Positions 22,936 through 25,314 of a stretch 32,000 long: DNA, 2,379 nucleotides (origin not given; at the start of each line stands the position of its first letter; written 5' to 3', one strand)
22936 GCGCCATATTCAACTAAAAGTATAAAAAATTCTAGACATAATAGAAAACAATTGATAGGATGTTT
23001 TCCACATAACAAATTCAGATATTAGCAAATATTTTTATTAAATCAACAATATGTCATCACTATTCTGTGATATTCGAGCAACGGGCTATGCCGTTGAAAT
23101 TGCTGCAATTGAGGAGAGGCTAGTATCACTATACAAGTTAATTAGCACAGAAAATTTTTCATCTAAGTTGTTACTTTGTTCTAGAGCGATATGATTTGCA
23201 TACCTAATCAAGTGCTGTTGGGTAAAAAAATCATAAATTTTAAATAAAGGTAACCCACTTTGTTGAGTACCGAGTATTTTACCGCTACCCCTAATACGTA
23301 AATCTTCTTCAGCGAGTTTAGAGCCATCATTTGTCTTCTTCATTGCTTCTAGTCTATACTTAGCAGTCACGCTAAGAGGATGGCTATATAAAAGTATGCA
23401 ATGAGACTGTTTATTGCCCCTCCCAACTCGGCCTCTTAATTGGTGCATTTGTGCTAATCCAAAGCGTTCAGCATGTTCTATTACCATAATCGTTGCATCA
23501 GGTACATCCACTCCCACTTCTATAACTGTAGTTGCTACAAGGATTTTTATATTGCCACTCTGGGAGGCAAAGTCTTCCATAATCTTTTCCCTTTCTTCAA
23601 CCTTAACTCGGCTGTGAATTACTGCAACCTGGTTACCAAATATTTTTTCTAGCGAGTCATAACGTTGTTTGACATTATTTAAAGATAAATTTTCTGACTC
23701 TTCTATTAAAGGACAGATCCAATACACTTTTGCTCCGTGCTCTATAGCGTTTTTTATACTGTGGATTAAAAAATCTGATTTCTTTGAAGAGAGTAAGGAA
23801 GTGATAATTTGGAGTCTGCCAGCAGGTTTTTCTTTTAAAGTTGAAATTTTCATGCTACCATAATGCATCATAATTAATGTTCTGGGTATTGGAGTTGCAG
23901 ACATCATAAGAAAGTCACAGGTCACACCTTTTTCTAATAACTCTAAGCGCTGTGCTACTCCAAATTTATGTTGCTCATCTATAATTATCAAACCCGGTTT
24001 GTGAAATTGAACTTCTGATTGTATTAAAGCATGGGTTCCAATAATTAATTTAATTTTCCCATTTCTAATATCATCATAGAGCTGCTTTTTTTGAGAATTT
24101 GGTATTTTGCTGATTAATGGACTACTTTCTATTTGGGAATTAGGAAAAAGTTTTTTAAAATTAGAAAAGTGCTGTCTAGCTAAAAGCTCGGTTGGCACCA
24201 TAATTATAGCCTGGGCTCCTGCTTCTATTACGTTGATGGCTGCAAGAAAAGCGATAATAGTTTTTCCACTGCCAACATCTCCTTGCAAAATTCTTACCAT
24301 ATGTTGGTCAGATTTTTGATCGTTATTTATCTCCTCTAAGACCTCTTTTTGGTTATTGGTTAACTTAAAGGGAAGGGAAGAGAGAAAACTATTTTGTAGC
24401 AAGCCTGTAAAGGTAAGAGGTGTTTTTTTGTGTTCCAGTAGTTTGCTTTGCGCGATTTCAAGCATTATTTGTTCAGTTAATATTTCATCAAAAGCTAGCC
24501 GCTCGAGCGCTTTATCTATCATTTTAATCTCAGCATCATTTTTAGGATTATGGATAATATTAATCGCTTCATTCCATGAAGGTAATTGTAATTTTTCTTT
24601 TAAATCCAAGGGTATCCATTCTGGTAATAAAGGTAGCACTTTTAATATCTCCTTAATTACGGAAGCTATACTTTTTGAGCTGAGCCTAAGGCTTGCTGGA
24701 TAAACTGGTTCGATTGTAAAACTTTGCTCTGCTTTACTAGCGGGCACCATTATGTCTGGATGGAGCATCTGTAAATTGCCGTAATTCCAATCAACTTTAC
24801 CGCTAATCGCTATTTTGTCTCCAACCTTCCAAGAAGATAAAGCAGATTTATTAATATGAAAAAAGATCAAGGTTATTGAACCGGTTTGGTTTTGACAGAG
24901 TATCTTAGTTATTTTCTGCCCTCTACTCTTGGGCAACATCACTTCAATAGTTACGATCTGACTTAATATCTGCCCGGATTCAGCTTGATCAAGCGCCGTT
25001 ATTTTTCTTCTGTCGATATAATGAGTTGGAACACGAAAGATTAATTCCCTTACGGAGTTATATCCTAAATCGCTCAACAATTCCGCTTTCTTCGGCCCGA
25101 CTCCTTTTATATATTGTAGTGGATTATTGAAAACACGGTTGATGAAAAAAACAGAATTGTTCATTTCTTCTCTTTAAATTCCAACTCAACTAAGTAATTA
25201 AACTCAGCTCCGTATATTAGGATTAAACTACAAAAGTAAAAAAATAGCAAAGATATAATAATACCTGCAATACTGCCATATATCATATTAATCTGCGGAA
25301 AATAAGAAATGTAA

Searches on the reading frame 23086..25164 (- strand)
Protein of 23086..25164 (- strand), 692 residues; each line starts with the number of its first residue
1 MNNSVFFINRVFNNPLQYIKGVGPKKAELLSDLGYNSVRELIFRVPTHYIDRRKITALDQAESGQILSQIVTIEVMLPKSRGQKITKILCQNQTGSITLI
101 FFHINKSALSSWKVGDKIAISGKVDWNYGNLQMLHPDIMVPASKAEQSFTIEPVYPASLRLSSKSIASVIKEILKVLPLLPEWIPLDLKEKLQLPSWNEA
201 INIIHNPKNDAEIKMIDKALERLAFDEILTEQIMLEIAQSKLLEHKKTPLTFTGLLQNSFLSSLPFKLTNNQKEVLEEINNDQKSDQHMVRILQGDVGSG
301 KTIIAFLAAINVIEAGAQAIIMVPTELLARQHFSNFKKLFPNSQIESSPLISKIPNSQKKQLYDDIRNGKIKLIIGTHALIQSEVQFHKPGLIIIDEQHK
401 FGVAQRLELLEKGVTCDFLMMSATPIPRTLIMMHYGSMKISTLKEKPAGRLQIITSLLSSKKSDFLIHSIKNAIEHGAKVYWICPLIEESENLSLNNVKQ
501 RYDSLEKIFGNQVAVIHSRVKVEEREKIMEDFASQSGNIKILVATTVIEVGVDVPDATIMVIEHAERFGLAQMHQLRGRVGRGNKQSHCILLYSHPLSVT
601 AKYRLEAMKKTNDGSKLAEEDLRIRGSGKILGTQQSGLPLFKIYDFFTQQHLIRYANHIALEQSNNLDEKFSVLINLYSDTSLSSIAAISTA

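Call 26: list_cluster_members(proteins=[window:23086-25164:-, window:17235-17597:+])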
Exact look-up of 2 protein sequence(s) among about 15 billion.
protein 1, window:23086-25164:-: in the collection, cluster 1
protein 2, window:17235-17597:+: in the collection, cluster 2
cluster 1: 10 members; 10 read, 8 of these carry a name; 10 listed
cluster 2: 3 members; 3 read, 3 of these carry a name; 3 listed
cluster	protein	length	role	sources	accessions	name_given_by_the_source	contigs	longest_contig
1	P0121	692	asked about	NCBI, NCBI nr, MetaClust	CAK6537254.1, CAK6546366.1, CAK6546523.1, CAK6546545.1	MAG: ATP-dependent DNA helicase RecG [Candidatus Midichloria mitochondrii] | ATP-dependent DNA helicase RecG [Candidatus Midichloria mitochondrii] | status=active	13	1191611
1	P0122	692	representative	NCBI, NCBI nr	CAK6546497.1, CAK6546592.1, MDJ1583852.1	MAG: ATP-dependent DNA helicase RecG [Candidatus Midichloria mitochondrii] | ATP-dependent DNA helicase RecG [Candidatus Midichloria mitochondrii]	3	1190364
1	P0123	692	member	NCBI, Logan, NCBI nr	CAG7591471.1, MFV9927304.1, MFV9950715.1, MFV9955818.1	MAG: ATP-dependent DNA helicase RecG [Candidatus Midichloria sp.] | ATP-dependent DNA helicase RecG [Hyalomma marginatum]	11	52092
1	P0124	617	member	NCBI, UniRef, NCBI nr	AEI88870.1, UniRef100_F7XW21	ATP-dependent DNA helicase RecG [Candidatus Midichloria mitochondrii IricVA] | ATP-dependent DNA helicase RecG n=2 Tax=Candidatus Midichloria mitochondrii TaxID=234827 ...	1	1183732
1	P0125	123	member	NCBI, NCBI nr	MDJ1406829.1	MAG: hypothetical protein MRQ13_00235 [Candidatus Midichloria sp.] | hypothetical protein [Candidatus Midichloria sp.]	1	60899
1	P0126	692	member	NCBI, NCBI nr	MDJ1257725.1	MAG: ATP-dependent DNA helicase RecG [Candidatus Midichloria sp.] | ATP-dependent DNA helicase RecG [Candidatus Midichloria sp.]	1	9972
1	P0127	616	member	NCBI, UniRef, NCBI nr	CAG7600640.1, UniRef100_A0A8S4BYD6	ATP-dependent DNA helicase RecG [Hyalomma marginatum] | ATP-dependent DNA helicase RecG n=1 Tax=Hyalomma marginatum TaxID=34627 ...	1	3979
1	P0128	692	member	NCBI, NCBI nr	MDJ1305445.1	MAG: ATP-dependent DNA helicase RecG [Candidatus Midichloria sp.] | ATP-dependent DNA helicase RecG [Candidatus Midichloria sp.]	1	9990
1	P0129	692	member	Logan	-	-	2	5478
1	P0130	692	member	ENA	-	-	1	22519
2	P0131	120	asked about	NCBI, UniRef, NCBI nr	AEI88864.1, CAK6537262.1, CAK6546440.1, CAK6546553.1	MAG: 50S ribosomal protein L20 [Candidatus Midichloria mitochondrii] | Large ribosomal subunit protein bL20 n=2 Tax=Candidatus Midichloria mitochondrii ... | 50S ribosomal protein L20 [Candidatus Midichloria mitochondrii]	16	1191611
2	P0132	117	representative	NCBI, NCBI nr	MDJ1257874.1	MAG: 50S ribosomal protein L20 [Candidatus Midichloria sp.] | 50S ribosomal protein L20 [Candidatus Midichloria sp.]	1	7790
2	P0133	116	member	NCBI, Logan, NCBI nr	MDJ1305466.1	MAG: 50S ribosomal protein L20 [Candidatus Midichloria sp.] | 50S ribosomal protein L20 [Candidatus Midichloria sp.]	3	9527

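Call 27: find_encoding_contigs(protein=P0132, flank=10000, max_places=4)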
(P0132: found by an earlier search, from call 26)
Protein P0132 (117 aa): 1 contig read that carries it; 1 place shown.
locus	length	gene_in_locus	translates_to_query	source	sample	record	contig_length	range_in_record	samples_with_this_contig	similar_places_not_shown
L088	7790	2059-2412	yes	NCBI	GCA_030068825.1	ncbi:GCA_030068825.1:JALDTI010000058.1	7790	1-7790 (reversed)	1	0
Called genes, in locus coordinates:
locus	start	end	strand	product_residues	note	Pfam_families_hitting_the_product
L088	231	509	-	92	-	-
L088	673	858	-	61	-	PF02110:HK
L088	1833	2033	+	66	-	PF01632:Ribosomal_L35p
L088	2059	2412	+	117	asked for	PF00453:Ribosomal_L20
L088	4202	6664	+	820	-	PF00133:tRNA-synt_1, PF01406:tRNA-synt_1e (faint), PF09334:tRNA-synt_1g, PF13603:tRNA-synt_1_2 (weak), PF09334:tRNA-synt_1g (weak), PF08264:Anticodon_1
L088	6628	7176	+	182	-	PF06347:SH3_4, PF08239:SH3_3 (faint), PF06347:SH3_4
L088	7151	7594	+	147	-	PF02502:LacAB_rpiB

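Call 28: find_encoding_contigs(protein=P0133, flank=10000, max_places=4)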
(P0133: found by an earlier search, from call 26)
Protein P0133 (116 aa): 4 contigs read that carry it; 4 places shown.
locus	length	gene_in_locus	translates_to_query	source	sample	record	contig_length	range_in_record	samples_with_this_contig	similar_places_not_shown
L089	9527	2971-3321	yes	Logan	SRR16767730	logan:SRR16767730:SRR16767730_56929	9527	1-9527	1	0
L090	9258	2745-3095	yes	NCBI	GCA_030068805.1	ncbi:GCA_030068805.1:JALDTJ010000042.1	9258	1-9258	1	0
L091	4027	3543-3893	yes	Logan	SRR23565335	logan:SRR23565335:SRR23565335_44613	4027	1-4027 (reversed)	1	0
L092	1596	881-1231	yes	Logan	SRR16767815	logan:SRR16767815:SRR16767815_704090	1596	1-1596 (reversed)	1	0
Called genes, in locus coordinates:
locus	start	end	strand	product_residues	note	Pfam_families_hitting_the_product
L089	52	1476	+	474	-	PF00474:SSF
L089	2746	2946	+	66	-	PF01632:Ribosomal_L35p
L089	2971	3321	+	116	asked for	PF00453:Ribosomal_L20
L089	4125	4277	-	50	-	-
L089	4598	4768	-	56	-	-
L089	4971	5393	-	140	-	-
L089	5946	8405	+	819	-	PF00133:tRNA-synt_1, PF01406:tRNA-synt_1e (faint), PF09334:tRNA-synt_1g, PF13603:tRNA-synt_1_2 (weak), PF09334:tRNA-synt_1g (weak), PF08264:Anticodon_1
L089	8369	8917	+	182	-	PF06347:SH3_4, PF08239:SH3_3 (faint), PF06347:SH3_4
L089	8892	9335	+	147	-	PF02502:LacAB_rpiB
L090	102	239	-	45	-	-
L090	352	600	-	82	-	-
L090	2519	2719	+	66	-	PF01632:Ribosomal_L35p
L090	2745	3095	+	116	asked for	PF00453:Ribosomal_L20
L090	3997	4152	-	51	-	-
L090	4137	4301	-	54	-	-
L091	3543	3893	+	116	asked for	PF00453:Ribosomal_L20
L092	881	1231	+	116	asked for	PF00453:Ribosomal_L20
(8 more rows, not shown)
